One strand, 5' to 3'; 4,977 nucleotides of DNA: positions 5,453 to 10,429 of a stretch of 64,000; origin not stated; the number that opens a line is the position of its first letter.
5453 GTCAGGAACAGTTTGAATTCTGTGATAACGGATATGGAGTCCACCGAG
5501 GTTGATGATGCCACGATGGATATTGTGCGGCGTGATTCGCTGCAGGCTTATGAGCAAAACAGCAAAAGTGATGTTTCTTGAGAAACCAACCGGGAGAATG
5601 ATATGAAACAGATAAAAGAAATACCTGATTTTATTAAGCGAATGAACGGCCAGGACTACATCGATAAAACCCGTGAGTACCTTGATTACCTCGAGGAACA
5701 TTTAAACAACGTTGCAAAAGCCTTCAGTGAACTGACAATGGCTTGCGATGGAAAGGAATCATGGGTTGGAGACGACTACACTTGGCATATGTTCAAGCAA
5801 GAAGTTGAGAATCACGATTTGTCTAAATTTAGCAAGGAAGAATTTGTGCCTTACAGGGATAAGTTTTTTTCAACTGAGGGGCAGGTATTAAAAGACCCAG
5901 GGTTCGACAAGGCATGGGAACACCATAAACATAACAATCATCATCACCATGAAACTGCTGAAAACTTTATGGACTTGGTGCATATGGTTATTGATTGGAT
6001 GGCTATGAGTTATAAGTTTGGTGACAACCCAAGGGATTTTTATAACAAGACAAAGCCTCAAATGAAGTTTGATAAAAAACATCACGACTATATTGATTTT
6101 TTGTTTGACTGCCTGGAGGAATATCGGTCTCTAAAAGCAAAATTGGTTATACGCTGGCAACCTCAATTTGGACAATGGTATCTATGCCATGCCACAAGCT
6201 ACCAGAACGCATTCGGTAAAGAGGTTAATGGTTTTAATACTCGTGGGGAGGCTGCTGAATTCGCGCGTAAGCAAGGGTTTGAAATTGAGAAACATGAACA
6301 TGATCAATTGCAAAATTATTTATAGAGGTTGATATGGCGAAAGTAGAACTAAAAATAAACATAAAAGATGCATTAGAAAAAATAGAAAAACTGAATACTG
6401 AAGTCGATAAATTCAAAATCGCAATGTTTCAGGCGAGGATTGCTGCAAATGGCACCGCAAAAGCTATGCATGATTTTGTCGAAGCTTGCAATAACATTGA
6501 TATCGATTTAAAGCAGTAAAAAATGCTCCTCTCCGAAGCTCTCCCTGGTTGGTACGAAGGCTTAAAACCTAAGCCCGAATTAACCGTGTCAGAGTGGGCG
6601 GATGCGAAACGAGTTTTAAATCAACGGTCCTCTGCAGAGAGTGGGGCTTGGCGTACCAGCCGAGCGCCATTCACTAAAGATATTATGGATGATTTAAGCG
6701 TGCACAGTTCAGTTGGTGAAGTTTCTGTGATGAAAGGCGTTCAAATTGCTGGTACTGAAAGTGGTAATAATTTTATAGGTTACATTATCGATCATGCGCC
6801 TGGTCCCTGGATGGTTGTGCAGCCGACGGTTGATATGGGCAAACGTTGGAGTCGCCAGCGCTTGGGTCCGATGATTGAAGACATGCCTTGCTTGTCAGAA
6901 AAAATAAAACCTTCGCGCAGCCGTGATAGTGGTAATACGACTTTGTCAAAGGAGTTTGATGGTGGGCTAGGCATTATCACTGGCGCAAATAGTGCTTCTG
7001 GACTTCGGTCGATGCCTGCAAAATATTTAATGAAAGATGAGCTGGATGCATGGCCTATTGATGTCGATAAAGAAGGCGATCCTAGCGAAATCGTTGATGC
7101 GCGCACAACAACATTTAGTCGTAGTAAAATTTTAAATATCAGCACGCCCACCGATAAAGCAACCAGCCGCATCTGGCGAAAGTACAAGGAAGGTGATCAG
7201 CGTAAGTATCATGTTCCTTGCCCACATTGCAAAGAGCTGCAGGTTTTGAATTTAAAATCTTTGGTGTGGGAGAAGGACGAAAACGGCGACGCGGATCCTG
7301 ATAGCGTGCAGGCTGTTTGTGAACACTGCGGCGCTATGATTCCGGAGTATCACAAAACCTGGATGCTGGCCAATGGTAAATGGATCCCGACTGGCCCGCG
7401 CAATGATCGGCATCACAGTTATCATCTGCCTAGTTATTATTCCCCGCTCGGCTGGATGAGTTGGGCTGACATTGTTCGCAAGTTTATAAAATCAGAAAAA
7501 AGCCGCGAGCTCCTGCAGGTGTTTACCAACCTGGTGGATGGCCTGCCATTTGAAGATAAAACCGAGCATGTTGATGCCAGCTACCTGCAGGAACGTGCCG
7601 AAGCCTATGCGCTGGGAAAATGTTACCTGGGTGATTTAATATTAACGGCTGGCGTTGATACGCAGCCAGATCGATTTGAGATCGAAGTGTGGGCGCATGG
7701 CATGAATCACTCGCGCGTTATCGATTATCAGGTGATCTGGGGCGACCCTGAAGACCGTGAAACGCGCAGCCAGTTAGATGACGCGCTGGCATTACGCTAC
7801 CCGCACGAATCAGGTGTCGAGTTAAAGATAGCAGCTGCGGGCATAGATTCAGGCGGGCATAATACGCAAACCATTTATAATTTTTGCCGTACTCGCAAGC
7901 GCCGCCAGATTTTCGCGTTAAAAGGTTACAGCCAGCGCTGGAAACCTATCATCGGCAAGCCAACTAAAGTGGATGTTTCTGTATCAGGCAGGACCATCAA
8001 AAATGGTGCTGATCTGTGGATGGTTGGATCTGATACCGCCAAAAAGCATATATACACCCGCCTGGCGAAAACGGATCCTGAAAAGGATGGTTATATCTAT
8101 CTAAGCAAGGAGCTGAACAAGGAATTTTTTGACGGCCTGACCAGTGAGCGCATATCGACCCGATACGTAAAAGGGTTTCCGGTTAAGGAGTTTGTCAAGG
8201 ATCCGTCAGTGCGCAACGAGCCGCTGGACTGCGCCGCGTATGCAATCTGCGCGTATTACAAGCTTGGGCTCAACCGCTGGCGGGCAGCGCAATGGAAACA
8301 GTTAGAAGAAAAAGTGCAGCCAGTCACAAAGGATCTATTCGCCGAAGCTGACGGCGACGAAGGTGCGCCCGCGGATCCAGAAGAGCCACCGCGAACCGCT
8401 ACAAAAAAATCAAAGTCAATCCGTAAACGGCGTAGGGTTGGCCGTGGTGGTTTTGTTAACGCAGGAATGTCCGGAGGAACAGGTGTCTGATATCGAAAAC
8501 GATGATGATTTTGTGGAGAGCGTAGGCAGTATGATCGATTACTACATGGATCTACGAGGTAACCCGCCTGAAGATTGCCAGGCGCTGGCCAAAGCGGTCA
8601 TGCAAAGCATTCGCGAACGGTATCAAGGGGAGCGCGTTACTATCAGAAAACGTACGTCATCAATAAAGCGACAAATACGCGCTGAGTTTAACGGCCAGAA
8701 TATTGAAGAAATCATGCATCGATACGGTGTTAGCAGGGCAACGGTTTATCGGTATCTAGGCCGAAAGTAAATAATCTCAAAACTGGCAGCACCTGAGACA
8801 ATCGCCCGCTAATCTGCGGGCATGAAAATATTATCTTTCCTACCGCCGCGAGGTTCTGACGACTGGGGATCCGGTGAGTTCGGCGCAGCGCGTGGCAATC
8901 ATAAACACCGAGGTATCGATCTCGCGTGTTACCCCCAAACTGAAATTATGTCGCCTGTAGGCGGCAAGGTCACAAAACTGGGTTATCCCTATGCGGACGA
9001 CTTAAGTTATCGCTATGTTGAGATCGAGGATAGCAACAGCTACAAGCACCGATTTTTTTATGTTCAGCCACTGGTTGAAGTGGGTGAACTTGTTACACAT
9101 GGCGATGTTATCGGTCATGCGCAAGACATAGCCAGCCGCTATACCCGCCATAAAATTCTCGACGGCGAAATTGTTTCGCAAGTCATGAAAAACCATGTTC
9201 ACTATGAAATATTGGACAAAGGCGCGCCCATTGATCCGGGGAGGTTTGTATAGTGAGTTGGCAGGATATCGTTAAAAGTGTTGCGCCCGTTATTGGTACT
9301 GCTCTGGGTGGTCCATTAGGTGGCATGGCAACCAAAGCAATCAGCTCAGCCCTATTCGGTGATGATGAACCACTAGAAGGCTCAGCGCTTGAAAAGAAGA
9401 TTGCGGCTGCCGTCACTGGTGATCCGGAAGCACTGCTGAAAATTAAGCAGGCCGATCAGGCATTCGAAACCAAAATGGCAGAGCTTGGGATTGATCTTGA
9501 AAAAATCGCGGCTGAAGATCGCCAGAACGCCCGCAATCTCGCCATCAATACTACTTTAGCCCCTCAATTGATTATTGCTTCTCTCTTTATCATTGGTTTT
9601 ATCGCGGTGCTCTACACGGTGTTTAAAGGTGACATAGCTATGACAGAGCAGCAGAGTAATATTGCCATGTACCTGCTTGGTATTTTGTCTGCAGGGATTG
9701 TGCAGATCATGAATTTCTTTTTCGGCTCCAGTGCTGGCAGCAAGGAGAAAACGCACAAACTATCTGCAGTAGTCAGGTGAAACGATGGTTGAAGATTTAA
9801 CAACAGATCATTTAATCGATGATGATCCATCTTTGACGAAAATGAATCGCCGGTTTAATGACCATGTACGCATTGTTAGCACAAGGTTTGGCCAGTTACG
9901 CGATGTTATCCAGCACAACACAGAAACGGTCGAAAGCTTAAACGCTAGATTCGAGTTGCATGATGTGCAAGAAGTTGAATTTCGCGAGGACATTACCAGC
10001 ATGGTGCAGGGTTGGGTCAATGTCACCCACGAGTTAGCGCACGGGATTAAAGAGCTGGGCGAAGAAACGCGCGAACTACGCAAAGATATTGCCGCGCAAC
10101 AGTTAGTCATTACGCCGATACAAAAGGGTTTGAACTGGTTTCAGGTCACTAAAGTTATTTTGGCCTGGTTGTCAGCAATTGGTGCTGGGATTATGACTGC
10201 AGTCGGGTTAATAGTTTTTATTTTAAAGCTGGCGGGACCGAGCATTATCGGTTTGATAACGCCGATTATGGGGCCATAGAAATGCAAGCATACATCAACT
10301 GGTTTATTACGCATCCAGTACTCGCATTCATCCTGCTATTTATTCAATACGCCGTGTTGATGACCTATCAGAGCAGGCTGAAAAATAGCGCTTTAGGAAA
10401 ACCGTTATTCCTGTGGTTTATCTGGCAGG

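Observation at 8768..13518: Perfect 57-bp direct repeats bracket a 4.7-kb cassette between terminase and portal; each copy ends at a start codon with a hairpin and no SD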

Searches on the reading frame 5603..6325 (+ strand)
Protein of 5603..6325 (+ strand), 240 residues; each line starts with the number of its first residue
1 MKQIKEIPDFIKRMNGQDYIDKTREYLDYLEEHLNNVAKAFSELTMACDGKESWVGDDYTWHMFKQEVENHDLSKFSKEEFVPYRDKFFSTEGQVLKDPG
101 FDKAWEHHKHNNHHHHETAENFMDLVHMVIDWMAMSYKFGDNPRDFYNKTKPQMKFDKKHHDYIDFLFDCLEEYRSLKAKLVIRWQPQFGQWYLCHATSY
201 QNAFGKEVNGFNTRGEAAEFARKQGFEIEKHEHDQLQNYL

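Call 52: search_protein_families(library=phrogs, proteins=[window:5603-6325:+], max_evalue=0.001)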
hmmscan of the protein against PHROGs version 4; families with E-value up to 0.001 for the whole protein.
window:5603-6325:+ (240 aa): 1 family
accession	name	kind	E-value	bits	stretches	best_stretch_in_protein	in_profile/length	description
phrog_20637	-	unknown function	2.6e-05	25.2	1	25-117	4-90/174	-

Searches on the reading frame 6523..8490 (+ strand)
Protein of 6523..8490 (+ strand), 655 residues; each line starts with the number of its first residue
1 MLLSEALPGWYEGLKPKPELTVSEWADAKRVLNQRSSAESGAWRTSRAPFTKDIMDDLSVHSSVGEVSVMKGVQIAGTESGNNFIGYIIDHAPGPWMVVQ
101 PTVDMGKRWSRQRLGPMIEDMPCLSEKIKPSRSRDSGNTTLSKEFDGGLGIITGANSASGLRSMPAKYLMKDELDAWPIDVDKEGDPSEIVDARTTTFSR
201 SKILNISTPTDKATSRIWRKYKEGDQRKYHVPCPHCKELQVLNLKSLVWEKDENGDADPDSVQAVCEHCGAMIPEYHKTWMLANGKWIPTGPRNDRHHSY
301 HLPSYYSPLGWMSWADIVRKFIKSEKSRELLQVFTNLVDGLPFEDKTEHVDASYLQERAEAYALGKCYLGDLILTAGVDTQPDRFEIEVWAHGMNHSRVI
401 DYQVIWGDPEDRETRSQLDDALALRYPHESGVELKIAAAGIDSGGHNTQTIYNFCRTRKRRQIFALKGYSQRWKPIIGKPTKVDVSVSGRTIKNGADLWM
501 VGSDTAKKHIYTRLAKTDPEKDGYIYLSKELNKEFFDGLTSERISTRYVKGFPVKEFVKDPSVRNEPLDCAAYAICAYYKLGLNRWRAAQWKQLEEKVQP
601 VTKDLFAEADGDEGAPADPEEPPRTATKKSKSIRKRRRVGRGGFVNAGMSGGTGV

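Call 6: search_protein_families(library=phrogs, proteins=[window:6523-8490:+], max_evalue=0.001)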
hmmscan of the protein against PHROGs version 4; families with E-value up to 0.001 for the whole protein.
window:6523-8490:+ (655 aa): 9 families
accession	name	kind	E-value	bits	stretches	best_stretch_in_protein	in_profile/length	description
phrog_15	-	head and packaging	3.3e-228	762.2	1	9-651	344-984/1330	terminase large subunit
phrog_21311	-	head and packaging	1.8e-53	182.6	1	100-311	1-218/218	terminase large subunit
phrog_675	-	head and packaging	1.2e-33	117.3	1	46-363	44-348/576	terminase large subunit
phrog_3028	-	unknown function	2.3e-31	110.3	1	418-597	1-171/203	-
phrog_15657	-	unknown function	6.5e-30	105.4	1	292-508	24-229/230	-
phrog_16406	-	unknown function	8e-29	101.8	1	227-580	18-384/601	-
phrog_3925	-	head and packaging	2.7e-21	76.9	1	12-124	33-141/150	terminase large subunit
phrog_4145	-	head and packaging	9e-16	58.8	1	15-196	24-202/209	terminase large subunit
phrog_37509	-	unknown function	5.5e-05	24.2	1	496-598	32-135/189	-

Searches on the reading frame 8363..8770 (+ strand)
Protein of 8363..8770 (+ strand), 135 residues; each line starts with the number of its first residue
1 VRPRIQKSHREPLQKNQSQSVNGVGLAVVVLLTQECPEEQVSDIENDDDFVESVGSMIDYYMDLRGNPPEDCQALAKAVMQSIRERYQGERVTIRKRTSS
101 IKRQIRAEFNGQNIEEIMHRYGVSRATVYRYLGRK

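Call 6: search_protein_families(library=phrogs, proteins=[window:8363-8770:+], max_evalue=0.001)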
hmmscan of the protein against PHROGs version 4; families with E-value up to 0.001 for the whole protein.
window:8363-8770:+ (135 aa): 2 families
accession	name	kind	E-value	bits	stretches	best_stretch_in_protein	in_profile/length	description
phrog_532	-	transcription regulation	3.4e-08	34.7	1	66-130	44-112/132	late transcriptional activator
phrog_836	-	transcription regulation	0.00011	23.4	1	74-134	54-119/133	late transcriptional activator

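Call 13: search_protein_families(library=pfam, proteins=[window:8363-8770:+], max_evalue=0.01)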
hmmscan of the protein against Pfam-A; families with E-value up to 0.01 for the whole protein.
window:8363-8770:+ (135 aa): 7 families
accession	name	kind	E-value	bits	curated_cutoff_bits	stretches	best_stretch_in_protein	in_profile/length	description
PF08765.17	Mor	-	8.1e-07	29.5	24.9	1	70-132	26-92/107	Mor transcription activator family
PF02796.21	HTH_7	-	1.1e-05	25.8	23.8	1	110-132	20-42/45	Helix-turn-helix domain of resolvase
PF13551.12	HTH_29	-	0.00039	20.9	28.1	1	111-134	11-35/64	Winged helix-turn helix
PF13518.12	HTH_28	-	0.0036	17.8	25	1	110-132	11-33/52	Helix-turn-helix domain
PF13384.12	HTH_23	-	0.0036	17.5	24.6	1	108-132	16-38/50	Homeodomain-like domain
PF08279.18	HTH_11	-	0.0048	17.2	25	1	112-132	16-36/55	HTH domain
PF01710.22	HTH_Tnp_IS630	-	0.0058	17.1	21.3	0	110-135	17-42/119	Transposase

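Call 16: find_related_loci(query=window:8363-8770:+, collection=viral_contigs, flank=10000)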
Query window:8363-8770:+ (135 aa) in viral_contigs; peptide patterns used: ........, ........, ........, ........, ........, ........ (x = any residue, [..] = any of these).
6 stretches matched a pattern, but none encodes a relative of the query by tblastn (E <= 1e-3).

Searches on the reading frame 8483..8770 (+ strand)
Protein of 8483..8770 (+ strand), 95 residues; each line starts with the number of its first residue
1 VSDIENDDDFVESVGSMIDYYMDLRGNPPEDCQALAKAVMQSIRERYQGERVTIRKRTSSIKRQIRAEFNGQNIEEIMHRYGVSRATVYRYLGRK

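Call 68: search_dna_similar(query=window:8483-8770:+, collection=phages, mode=protein, max_rows=25)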
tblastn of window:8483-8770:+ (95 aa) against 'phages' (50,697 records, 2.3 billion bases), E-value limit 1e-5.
No match.

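Call 73: search_protein_families(library=pfam, proteins=[window:8483-8770:+], max_evalue=0.01)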
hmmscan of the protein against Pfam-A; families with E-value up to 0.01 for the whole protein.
window:8483-8770:+ (95 aa): 9 families
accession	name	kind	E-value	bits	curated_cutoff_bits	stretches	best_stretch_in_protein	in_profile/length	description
PF08765.17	Mor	-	3.7e-07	30.5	24.9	1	30-92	26-92/107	Mor transcription activator family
PF02796.21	HTH_7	-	5.8e-06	26.8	23.8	1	70-92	20-42/45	Helix-turn-helix domain of resolvase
PF13551.12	HTH_29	-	0.0002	21.9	28.1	1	71-94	11-35/64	Winged helix-turn helix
PF13384.12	HTH_23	-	0.0017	18.5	24.6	1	68-92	16-38/50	Homeodomain-like domain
PF13518.12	HTH_28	-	0.0019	18.7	25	1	70-92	11-33/52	Helix-turn-helix domain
PF08279.18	HTH_11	-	0.0026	18.1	25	1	72-92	16-36/55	HTH domain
PF01710.22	HTH_Tnp_IS630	-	0.0031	18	21.3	1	70-95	17-42/119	Transposase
PF13309.12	HTH_22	-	0.0068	16.9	29.6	0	80-92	50-62/63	HTH domain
PF09339.16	HTH_IclR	-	0.0077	16.4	22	0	72-92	19-39/52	IclR helix-turn-helix domain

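Call 76: find_homologous_proteins(query=window:8483-8770:+)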
Query window:8483-8770:+ (95 aa): 3 proteins with E <= 0.001 among 4 candidates.
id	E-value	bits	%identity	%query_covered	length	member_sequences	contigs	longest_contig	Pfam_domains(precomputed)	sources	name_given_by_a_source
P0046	3.7e-55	201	99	100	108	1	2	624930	PF08765.18,PF02796.22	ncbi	-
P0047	9.5e-26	107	55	93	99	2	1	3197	PF13613.13,PF08279.19,PF08765.18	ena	-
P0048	4.7e-23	99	59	88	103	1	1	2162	PF13384.13,PF02796.22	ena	-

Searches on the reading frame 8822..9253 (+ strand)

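Call 6: search_protein_families(library=phrogs, proteins=[window:8822-9253:+], max_evalue=0.001)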
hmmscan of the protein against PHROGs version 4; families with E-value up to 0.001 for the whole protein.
window:8822-9253:+ (143 aa): 3 families
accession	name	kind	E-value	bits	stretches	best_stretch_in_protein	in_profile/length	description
phrog_7767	-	other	3.1e-08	34.6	1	26-140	18-116/194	metallo-endopeptidase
phrog_21656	-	other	1.3e-06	27.7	1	21-134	629-733/1022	peptidase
phrog_6700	-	lysis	1.7e-06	26.2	1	23-140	2620-2721/2898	endolysin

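Call 13: search_protein_families(library=pfam, proteins=[window:8822-9253:+], max_evalue=0.01)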
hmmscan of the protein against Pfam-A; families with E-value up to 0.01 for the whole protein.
window:8822-9253:+ (143 aa): 1 family
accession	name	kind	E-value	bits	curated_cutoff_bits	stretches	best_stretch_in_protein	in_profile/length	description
PF01551.29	Peptidase_M23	-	7.7e-13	48.9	28.7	1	28-139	2-96/96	Peptidase family M23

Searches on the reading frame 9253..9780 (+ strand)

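Call 6: search_protein_families(library=phrogs, proteins=[window:9253-9780:+], max_evalue=0.001)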
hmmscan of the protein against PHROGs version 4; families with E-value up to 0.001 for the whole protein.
window:9253-9780:+ (175 aa): 2 families
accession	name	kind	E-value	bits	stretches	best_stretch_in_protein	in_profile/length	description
phrog_1544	-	unknown function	1.1e-26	94.8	1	1-168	1-190/200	-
phrog_9990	-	unknown function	7.8e-05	23.6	1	117-169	20-69/72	-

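Call 13: search_protein_families(library=pfam, proteins=[window:9253-9780:+], max_evalue=0.01)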
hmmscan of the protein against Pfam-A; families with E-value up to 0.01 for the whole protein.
window:9253-9780:+ (175 aa): 0 families

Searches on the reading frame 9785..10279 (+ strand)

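Call 6: search_protein_families(library=phrogs, proteins=[window:9785-10279:+], max_evalue=0.001)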
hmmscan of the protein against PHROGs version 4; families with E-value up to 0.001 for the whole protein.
window:9785-10279:+ (164 aa): 0 families

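Call 13: search_protein_families(library=pfam, proteins=[window:9785-10279:+], max_evalue=0.01)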
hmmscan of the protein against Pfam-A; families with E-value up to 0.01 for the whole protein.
window:9785-10279:+ (164 aa): 1 family
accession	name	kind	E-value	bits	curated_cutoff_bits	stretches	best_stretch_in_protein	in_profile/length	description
PF08216.17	CTNNBL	-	0.0072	15.2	27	1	79-140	391-455/474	Catenin-beta-like, Arm-motif containing nuclear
